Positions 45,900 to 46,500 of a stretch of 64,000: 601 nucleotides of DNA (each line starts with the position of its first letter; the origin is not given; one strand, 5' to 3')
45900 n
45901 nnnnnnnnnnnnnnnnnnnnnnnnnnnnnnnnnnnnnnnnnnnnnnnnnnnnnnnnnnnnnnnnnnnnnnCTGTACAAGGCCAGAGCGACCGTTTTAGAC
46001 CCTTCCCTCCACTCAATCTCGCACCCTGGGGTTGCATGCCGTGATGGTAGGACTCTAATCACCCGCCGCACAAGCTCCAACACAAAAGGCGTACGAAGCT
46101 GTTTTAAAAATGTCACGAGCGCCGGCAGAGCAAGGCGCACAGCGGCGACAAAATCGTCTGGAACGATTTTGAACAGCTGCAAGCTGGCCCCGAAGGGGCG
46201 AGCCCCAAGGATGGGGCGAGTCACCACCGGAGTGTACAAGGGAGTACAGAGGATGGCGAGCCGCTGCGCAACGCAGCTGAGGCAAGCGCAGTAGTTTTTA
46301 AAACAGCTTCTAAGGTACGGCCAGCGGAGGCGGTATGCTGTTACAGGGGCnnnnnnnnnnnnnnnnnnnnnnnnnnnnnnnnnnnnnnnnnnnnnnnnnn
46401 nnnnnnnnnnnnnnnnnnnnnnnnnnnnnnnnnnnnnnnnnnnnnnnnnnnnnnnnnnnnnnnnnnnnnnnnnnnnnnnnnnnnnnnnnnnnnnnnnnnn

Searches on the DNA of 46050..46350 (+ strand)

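Call 58: search_dna_similar(query=window:46095-46310:+, collection=ecoli_genomes, mode=distant, max_evalue=0.01, max_rows=8)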
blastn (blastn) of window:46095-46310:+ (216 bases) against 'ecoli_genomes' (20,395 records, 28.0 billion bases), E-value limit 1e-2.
Records with a match: 86; places in all: 88; records where one place covers at least 80% of the query: 0.
Genomes with a match: 86 of 5426; with a place that covers at least 80% of the query: 0. Places per genome that has any: lowest 1, median 1, highest 2. On chromosomes: 88 places; on plasmids: 0.
Best place of each record, by identity: 80-90% 3; 60-80% 83.
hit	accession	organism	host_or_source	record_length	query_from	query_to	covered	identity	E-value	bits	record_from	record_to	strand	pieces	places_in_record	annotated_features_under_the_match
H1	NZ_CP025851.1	Escherichia coli strain 510016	Homo sapiens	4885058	53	121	32%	77.5%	5e-3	51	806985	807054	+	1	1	hypothetical protein | DUF3486 family protein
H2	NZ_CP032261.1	Escherichia coli strain AR_0067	missing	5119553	53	121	32%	77.5%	5e-3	51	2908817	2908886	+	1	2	hypothetical protein | DUF3486 family protein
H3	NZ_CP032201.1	Escherichia coli strain AR_0086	missing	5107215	53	121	32%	77.5%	5e-3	51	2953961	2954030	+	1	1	hypothetical protein | DUF3486 family protein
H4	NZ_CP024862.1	Escherichia coli strain AR_0015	missing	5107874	53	121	32%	77.5%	5e-3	51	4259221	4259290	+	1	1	hypothetical protein | DUF3486 family protein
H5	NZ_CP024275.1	Escherichia coli O6:H16 strain M9682-C1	missing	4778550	53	121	32%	77.5%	5e-3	51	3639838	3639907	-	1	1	hypothetical protein | DUF3486 family protein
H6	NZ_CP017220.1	Escherichia coli strain FAM21845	raw milk cheese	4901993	53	121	32%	77.5%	5e-3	51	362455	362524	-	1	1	hypothetical protein | DUF3486 family protein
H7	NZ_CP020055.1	Escherichia coli strain AR_0069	missing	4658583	53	121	32%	77.5%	5e-3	51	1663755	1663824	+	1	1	hypothetical protein | DUF3486 family protein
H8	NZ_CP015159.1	Escherichia coli strain Eco889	-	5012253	53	121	32%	77.5%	5e-3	51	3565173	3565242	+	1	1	hypothetical protein | DUF3486 family protein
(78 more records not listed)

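Call 59: get_annotated_region(hit=H1, flank=1500)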
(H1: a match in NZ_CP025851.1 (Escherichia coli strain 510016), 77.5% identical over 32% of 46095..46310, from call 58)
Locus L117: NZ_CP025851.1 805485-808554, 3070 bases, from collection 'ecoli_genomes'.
description: Escherichia coli strain 510016 chromosome, complete genome
organism: Escherichia coli strain 510016 (NCBI taxid 562)
replicon: chromosome; assembly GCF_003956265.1
host: Homo sapiens; source: stool; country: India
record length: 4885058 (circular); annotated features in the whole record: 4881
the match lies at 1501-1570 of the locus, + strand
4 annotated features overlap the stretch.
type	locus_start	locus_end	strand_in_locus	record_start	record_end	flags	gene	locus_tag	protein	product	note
CDS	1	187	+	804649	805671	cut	istA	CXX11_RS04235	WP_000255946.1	IS21-like element IS100 family transposase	-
CDS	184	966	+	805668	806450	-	istB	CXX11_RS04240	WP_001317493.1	IS21-like element IS100kyp family helper ATPase IstB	-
CDS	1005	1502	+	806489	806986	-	-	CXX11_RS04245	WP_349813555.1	DUF3486 family protein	-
CDS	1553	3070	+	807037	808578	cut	-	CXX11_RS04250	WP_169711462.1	hypothetical protein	-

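Call 65: search_rna_families(source=window, start=46050, end=46350, threshold=evalue, max_evalue=1)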
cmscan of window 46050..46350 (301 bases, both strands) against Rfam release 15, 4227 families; matches with E-value up to 1: 1.
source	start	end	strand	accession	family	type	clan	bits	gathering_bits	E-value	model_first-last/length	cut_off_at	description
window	46140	46234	+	RF02902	AaHKsRNA22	Gene; sRNA;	-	34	39.8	7.4e-05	1-101/101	no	Aggregatibacter sRNA 22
